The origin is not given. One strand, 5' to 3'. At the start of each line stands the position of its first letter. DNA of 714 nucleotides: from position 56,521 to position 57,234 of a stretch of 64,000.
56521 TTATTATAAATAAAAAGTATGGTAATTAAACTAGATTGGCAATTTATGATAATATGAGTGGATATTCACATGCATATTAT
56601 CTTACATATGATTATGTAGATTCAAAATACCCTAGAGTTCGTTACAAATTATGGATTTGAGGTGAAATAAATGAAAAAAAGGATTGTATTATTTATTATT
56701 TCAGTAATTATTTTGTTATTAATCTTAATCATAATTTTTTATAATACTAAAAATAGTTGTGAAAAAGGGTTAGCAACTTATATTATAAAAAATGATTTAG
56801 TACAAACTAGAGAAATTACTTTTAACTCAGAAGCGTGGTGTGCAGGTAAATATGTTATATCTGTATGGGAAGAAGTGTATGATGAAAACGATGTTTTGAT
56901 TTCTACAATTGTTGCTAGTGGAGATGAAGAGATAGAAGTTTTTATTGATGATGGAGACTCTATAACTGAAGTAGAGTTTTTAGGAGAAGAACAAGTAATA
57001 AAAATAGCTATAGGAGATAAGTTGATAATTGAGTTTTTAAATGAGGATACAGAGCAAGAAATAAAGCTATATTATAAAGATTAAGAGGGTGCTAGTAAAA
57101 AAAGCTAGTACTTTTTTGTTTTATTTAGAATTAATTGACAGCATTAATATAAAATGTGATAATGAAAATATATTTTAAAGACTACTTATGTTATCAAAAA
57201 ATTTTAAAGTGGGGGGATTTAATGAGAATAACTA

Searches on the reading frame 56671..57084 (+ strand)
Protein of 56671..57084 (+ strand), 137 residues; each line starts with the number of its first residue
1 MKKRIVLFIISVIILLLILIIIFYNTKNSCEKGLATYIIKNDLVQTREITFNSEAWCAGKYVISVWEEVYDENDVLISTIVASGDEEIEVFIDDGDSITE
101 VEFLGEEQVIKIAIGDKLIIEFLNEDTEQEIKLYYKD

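Call 78: search_protein_families(library=pfam, max_evalue=0.1, proteins=[window:56671-57084:+])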
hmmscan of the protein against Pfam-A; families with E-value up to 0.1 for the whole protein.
window:56671-57084:+ (137 aa): 1 family
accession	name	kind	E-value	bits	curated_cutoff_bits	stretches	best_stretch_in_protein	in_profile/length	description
PF15053.11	Njmu-R1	-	0.016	14.7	27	1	29-116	119-207/352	Njmu-R1-like protein family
